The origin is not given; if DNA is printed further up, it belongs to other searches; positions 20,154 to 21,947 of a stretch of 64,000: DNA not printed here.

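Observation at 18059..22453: Four-gene translationally coupled operon: DUF4383 membrane protein, FAD-oxidase fused to Rieske domain, EgtB and EgtD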

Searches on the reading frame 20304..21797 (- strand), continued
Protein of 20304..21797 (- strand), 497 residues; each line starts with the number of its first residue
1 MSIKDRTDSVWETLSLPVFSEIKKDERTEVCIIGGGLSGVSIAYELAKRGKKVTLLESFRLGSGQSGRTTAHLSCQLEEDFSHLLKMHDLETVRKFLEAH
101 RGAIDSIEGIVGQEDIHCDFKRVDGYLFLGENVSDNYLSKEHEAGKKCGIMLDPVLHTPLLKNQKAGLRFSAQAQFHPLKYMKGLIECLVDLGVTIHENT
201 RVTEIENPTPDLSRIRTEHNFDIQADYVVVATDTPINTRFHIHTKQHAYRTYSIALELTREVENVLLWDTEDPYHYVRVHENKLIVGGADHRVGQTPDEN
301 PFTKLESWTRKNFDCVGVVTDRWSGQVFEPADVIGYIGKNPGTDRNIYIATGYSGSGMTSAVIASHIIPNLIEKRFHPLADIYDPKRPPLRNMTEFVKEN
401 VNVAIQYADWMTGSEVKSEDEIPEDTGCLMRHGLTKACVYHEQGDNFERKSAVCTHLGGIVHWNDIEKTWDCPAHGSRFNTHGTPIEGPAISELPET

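Call 9: find_related_loci(query=A1, collection=genome_contigs, flank=8000)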
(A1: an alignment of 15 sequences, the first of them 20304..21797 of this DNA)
Query A1 (497 aa) in genome_contigs; peptide patterns used: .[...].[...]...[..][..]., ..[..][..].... (x = any residue, [..] = any of these).
599 stretches matched a pattern (row limit reached: there are more); 569 encode a relative of the query (tblastn E <= 1e-3); the best 80 are kept; 80 distinct loci.
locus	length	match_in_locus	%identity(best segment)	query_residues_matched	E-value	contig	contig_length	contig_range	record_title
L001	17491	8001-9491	86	1-497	0e+0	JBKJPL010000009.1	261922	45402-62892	MAG: Bacteriovoracaceae bacterium isolate ant_bin.459 k117_2215557, whole genome shotgun sequence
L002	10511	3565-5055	84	1-497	0e+0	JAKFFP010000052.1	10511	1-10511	MAG: Bacteriovoracales bacterium isolate LC103 contig-124_7601, whole genome shotgun sequence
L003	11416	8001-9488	81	1-496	0e+0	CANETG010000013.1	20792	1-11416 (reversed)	MAG: Bacteriovoracaceae bacterium isolate CE-Jul18-124 genome assembly, contig: CE-Jul18-C1621, whole genome shotgun seq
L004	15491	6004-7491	82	1-496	0e+0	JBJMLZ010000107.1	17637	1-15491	MAG: Bacteriovoracaceae bacterium isolate H3_16_all_fractions_metab_maxbC_4_48_0 k255_3156081, whole genome shotgun sequ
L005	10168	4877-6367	82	1-496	0e+0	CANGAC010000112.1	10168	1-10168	MAG: Bacteriovoracaceae bacterium isolate Jr-19feb18-66 genome assembly, contig: Jr-19feb18-C3076, whole genome shotgun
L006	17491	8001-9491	61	1-496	0e+0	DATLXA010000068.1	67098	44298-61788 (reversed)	MAG TPA_asm: Bacteriovoracaceae bacterium isolate SMAG_U13234 k141_15264, whole genome shotgun sequence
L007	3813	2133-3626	64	1-496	0e+0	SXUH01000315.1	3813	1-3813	MAG: Bdellovibrionales bacterium isolate F1-140-MAGs140 F1-140__c393990, whole genome shotgun sequence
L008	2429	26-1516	60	1-497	0e+0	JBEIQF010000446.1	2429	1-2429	MAG: Halobacteriovoraceae bacterium isolate Sample-106-S6-bin-96 Sample_106_S6-bin_96-k141_1488422, whole genome shotgun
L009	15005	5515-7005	58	1-496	0e+0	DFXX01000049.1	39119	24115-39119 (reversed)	MAG TPA_asm: Bacteriovoracaceae bacterium UBA4097 UBA4097_contig_31952, whole genome shotgun sequence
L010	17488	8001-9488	59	1-496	0e+0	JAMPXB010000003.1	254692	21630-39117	MAG: Bacteriovoracaceae bacterium isolate R2F_R2FSRR_metabat.16 R2F_C16, whole genome shotgun sequence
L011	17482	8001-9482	57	1-494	0e+0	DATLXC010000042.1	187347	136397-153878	MAG TPA_asm: Bacteriovoracaceae bacterium isolate SMAG_U13236 k141_205956, whole genome shotgun sequence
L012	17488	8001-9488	58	1-496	0e+0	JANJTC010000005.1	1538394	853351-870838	MAG: Bacteriovoracaceae bacterium isolate RX1_metabat.bin.2 RX1_k141_103363, whole genome shotgun sequence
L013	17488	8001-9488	55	1-496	0e+0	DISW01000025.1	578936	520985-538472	MAG TPA_asm: Bacteriovoracaceae bacterium UBA6200 UBA6200_contig_88, whole genome shotgun sequence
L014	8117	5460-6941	53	4-496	4e-179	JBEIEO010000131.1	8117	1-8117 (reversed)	MAG: Halobacteriovoraceae bacterium isolate Sample-101-S75-bin-83 Sample_101_S75-bin_83-k141_3015259, whole genome shotg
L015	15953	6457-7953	52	1-497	2e-175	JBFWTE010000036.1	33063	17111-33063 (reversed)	MAG: Bacteriovoracaceae bacterium isolate CA_2019_TPBF_4 NODE_7228_length_33063_cov_14.099891_TPBF, whole genome shotgun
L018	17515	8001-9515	47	1-494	6e-144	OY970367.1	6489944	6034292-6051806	MAG: uncultured Planctomycetota bacterium isolate MFD04580.bin.c.2 genome assembly, chromosome: 1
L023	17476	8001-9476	44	6-494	9e-133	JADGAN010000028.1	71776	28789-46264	MAG: Oligoflexia bacterium isolate nN3bin31 nN3_bin31_NODE_28_length_71776_cov_12.907507, whole genome shotgun sequence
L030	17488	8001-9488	42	6-494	1e-129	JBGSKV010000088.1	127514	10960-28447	MAG: Oligoflexales bacterium isolate JTS-AC19 k141_2882049, whole genome shotgun sequence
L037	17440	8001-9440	45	23-494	4e-128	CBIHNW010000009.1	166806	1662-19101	MAG TPA_asm: uncultured Bdellovibrio sp. isolate SRR18156208_concoct_28 genome assembly, contig: ERZ27336868.110, whole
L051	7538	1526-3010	43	9-494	7e-126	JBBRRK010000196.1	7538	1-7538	MAG: Nitrospirales bacterium isolate La3-X1 Co_metawrap_457_K_26663615_L_7538_cov_9.9294, whole genome shotgun sequence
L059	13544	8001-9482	42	9-494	7e-125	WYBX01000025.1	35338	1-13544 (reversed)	MAG: Verrucomicrobiia bacterium isolate VER2 k127_128362, whole genome shotgun sequence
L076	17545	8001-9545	41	1-494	7e-123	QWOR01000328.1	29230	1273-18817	MAG: Planctomycetota bacterium isolate RH-20APR16-plancto4 RH-20APR16-C2360, whole genome shotgun sequence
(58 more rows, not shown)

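Call 12: search_solved_structures(query=window:20304-21797:-, max_evalue=0.001, show_alignments=1)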
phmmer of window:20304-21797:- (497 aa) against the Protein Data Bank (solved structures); distinct sequences matched with E-value up to 0.001: 25.
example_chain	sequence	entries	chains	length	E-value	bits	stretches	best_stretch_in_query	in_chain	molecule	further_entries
1y56_B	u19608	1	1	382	2.5e-12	49.3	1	26-100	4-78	sarcosine oxidase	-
8hn2_A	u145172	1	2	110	2e-09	39.8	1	419-490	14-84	Cytochrome b6-f complex iron-sulfur subunit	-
7zxy_D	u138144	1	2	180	1.8e-08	36.6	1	450-491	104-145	Cytochrome b6-f complex iron-sulfur subunit 2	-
7r0w_D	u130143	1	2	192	2.1e-08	36.4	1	450-491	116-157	Rieske domain, PetC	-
4ysh_A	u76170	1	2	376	5.1e-08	35.1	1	27-81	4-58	Glycine oxidase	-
3if9_A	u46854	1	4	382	7e-08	34.7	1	28-373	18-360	Glycine oxidase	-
2zt9_D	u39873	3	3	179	7.2e-08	34.7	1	451-493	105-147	Cytochrome b6-f complex iron-sulfur subunit 1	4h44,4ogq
1q90_C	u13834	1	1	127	9.5e-08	34.3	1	451-491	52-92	Cytochrome B6-F complex iron-sulfur subunit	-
1ryi_A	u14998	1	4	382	9.6e-08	34.2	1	28-373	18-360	GLYCINE OXIDASE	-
1vf5_D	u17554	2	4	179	1.1e-07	34.1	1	451-491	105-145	RIESKE IRON-SULFUR PROTEIN | Cytochrome b6-f complex iron-sulfur subunit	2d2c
2e74_D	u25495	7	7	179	1.1e-07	34.1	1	451-491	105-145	Cytochrome b6-f complex iron-sulfur subunit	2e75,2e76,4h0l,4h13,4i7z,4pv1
3azc_A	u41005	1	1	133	1.1e-07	34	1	450-491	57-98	Cytochrome b6-f complex iron-sulfur subunit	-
9woz_A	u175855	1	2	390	1.2e-07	33.9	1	28-373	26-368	Glycine oxidase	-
1ng3_A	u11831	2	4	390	1.9e-07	33.3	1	28-373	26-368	Glycine oxidase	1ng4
1rfs_A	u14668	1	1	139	4.2e-07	32.1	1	451-491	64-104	RIESKE PROTEIN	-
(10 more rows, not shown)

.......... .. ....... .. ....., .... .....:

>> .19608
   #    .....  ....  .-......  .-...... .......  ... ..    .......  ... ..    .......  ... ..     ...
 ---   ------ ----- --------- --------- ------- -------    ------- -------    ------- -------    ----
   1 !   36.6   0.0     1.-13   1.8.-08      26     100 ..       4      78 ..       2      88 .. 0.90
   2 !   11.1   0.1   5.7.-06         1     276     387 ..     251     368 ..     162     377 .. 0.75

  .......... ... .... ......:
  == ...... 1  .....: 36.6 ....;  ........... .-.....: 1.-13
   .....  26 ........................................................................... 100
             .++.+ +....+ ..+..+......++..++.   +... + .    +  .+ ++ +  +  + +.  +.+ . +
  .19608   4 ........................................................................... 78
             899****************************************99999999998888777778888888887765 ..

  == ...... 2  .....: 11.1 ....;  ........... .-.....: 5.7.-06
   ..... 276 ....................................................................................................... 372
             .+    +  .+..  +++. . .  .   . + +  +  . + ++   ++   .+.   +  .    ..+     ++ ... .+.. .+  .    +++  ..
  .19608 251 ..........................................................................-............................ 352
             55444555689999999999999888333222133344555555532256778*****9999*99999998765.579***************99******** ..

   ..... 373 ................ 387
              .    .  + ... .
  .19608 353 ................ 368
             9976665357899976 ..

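Call 24: search_protein_families(library=pfam, proteins=[L059:5134-6582:+, L059:6646-7365:-, L059:6625-7179:+, L059:7545-7970:+, L059:7977-9512:+, L059:9535-10929:+, L059:10707-11906:+, L059:12045-12746:+, L059:11976-12611:-, L059:12776-13510:-], max_evalue=0.001)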
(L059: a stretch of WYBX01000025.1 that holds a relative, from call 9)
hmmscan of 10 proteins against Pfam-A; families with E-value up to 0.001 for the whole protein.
L059:5134-6582:+ (482 aa): 3 families
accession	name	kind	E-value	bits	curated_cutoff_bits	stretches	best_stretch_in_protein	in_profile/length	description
PF00884.28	Sulfatase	-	2.9e-58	198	25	1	36-368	1-301/301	Sulfatase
PF01663.27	Phosphodiest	-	5.7e-10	39.7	23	1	54-306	14-224/342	Type I phosphodiesterase / nucleotide pyrophosphatase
PF16347.10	SGSH_C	-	2.2e-09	38.1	29.3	1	325-438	10-131/154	N-sulphoglucosamine sulphohydrolase, C-terminal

L059:6646-7365:- (239 aa): 0 families

L059:6625-7179:+ (184 aa): 2 families
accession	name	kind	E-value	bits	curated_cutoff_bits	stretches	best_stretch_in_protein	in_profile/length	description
PF04542.20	Sigma70_r2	-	9.3e-12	45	24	1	23-80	10-69/71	Sigma-70 region 2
PF08281.18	Sigma70_r4_2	-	7.6e-05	22.7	25.7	1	109-160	3-54/54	Sigma-70, region 4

L059:7545-7970:+ (141 aa): 1 family
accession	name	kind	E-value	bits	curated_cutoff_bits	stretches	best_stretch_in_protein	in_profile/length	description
PF03860.21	DUF326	-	3e-12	46.4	20.4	1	106-124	2-20/21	Domain of Unknown Function (DUF326)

L059:7977-9512:+ (511 aa): 7 families
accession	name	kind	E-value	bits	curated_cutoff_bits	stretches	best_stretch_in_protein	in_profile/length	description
PF01266.30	DAO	-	1.8e-51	176.2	27.9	1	30-378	1-353/353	FAD dependent oxidoreductase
PF00355.32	Rieske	-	4.6e-11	42.9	20.3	1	427-503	8-85/88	Rieske [2Fe-2S] domain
PF13450.12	NAD_binding_8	-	1.2e-06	29.1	21.9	1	33-69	1-37/68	NAD(P)-binding Rossmann-like domain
PF00890.30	FAD_binding_2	-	2.6e-05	24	20.4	1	30-68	1-39/414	FAD binding domain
PF01494.25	FAD_binding_3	-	7.7e-05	22.5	22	1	28-67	1-40/349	FAD binding domain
PF01946.23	Thi4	-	0.00013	21.8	26.2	1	23-58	12-48/235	Thi4 family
PF07992.20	Pyr_redox_2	-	0.00045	20.2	26.1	0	30-116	2-89/291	Pyridine nucleotide-disulphide oxidoreductase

L059:9535-10929:+ (464 aa): 2 families
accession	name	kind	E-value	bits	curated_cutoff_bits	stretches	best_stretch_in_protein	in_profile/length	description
PF03781.23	FGE-sulfatase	-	3.7e-37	128.8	23.3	1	220-461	22-255/255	Sulfatase-modifying factor enzyme 1-like domain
PF12867.12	DinB_2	-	4.8e-08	34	24.8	1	33-166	2-126/128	DinB superfamily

L059:10707-11906:+ (399 aa): 1 family
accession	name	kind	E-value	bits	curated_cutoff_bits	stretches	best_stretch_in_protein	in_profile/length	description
PF10017.15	Methyltransf_33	-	1.9e-109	365.9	23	1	95-396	2-303/304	Histidine-specific methyltransferase, SAM-dependent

L059:12045-12746:+ (233 aa): 0 families

L059:11976-12611:- (211 aa): 1 family
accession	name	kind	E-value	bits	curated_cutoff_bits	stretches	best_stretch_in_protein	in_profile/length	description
PF13505.12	OMP_b-brl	-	0.00086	20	28.7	0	111-211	93-175/175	Outer membrane protein beta-barrel domain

L059:12776-13510:- (244 aa): 4 families
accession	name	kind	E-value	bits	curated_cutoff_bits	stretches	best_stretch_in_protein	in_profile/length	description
PF00583.31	Acetyltransf_1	-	1.3e-16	61.3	20.7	1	131-222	24-115/116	Acetyltransferase (GNAT) family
PF13508.13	Acetyltransf_7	-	2.9e-11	44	27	1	137-222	3-81/84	Acetyltransferase (GNAT) domain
PF13673.13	Acetyltransf_10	-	1.4e-07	31.9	23.6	1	134-224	28-108/128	Acetyltransferase (GNAT) domain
PF14542.12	Acetyltransf_CG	-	0.00016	22.2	30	1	163-200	21-58/80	GCN5-related N-acetyl-transferase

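Call 25: find_homologous_proteins(query=L059:9535-10929:+, max_evalue=1e-20)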
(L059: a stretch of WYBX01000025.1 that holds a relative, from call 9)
Query L059:9535-10929:+ (464 aa): 8000 proteins with E <= 1e-20 among 8000 candidates; the best 120 are listed.
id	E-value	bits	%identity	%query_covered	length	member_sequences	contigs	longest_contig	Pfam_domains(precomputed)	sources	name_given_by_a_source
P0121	0.0e+0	1098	100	100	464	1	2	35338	PF12867.13,PF03781.23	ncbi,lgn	-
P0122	1.7e-206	705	70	94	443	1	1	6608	PF12867.13,PF03781.23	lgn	-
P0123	6.8e-205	700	67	98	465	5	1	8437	PF12867.13,PF03781.23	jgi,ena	-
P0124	1.7e-202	692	67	96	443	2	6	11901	PF12867.13,PF03781.23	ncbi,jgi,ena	-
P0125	6.4e-202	690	67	97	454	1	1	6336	PF12867.13,PF03781.23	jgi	jgi:ergothioneine biosynthesis protein EgtB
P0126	1.3e-199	682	68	97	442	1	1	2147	PF12867.13,PF03781.23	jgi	jgi:ergothioneine biosynthesis protein EgtB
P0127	1.4e-199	682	65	100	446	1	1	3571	PF12867.13,PF03781.23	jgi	jgi:ergothioneine biosynthesis protein EgtB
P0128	1.7e-198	679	68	97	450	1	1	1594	PF12867.13,PF03781.23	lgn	-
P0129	5.0e-198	677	66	97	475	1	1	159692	PF12867.13,PF03781.23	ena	-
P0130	2.5e-196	671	66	97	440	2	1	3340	PF12867.13,PF03781.23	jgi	jgi:ergothioneine biosynthesis protein EgtB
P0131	3.7e-196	671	66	97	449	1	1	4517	PF12867.13,PF03781.23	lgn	-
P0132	4.1e-191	654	65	97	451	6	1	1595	PF12867.13,PF03781.23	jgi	jgi:ergothioneine biosynthesis protein EgtB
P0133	8.8e-190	650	65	97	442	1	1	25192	PF12867.13,PF03781.23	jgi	jgi:ergothioneine biosynthesis protein EgtB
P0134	3.5e-189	648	64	95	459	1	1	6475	PF12867.13,PF03781.23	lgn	-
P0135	2.1e-188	645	64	97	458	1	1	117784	PF12867.13,PF03781.23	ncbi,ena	-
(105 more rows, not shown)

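Call 26: find_encoding_contigs(protein=P0129, flank=5000, max_places=2)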
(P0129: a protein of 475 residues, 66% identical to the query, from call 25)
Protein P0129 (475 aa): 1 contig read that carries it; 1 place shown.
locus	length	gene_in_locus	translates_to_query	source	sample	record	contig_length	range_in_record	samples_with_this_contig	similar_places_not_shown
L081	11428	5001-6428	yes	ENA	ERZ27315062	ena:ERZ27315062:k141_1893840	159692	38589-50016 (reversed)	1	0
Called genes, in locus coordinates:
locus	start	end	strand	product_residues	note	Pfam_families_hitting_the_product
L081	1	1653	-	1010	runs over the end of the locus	PF00456:Transketolase_N, PF13292:DXP_synthase_N (weak), PF00676:E1_dh (weak), PF02779:Transket_pyr, PF02780:Transketolase_C, PF22613:Transketolase_C_1 (faint), PF00923:TAL_FSA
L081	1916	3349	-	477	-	PF01408:GFO_IDH_MocA, PF22725:GFO_IDH_MocA_C3 (faint), PF19051:GFO_IDH_MocA_C2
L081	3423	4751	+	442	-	PF10011:DUF2254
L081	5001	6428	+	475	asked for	PF12867:DinB_2 (weak), PF03781:FGE-sulfatase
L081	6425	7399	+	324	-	PF10017:Methyltransf_33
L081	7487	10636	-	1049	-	PF13620:CarboxypepD_reg, PF13715:CarbopepD_reg_2, PF07715:Plug, PF00593:TonB_dep_Rec_b-barrel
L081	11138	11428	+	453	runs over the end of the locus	PF25145:NfeD1b_N, PF24961:NfeD_membrane, PF01957:NfeD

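Call 27: find_encoding_contigs(protein=P0135, flank=5000, max_places=2)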
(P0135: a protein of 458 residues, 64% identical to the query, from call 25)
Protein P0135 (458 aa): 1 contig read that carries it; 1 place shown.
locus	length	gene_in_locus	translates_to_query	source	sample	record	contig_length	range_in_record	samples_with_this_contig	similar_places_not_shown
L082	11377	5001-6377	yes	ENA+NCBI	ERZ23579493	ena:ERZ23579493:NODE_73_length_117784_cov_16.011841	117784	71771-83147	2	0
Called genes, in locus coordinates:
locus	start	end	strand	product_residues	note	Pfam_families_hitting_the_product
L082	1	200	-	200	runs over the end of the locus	PF13875:DUF4202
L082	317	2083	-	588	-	PF13442:Cytochrome_CBB3 (weak), PF00034:Cytochrom_C, PF07995:GSDH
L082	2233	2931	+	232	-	PF10067:DUF2306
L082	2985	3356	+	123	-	PF04342:DMT_6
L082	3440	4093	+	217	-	PF03006:HlyIII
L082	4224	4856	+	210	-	-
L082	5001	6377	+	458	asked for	PF12867:DinB_2 (weak), PF03781:FGE-sulfatase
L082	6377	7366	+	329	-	PF10017:Methyltransf_33, PF13649:Methyltransf_25 (weak)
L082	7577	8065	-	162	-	PF03544:TonB_C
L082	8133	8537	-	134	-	-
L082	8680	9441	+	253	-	PF01522:Polysacc_deac_1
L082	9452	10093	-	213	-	PF09335:VTT_dom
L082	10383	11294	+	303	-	PF21168:FkbO_Hyg5-like_N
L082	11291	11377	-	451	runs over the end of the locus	PF00501:AMP-binding, PF13193:AMP-binding_C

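Call 28: find_encoding_contigs(protein=P0133, flank=5000, max_places=2)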
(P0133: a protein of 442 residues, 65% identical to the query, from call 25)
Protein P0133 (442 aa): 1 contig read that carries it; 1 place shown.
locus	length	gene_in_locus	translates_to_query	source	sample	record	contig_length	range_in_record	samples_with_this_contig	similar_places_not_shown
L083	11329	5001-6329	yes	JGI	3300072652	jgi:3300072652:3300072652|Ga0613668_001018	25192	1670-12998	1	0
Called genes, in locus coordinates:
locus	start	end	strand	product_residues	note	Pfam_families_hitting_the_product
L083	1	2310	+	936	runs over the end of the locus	PF22494:choice_anch_I, PF13449:Phytase-like, PF22494:choice_anch_I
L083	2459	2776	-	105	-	-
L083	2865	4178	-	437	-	PF12483:GIDE, PF04011:LemA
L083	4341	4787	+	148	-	PF03479:PCC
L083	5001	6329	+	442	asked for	PF12867:DinB_2, PF03781:FGE-sulfatase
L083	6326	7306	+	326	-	PF10017:Methyltransf_33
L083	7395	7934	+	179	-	PF11454:DUF3016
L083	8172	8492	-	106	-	PF01883:FeS_assembly_P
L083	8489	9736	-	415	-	-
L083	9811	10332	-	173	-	PF10006:DUF2249, PF01206:TusA (weak), PF10006:DUF2249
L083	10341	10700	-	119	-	PF02311:AraC_binding, PF07883:Cupin_2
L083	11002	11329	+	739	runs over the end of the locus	PF03190:Thioredox_DsbH, PF13899:Thioredoxin_7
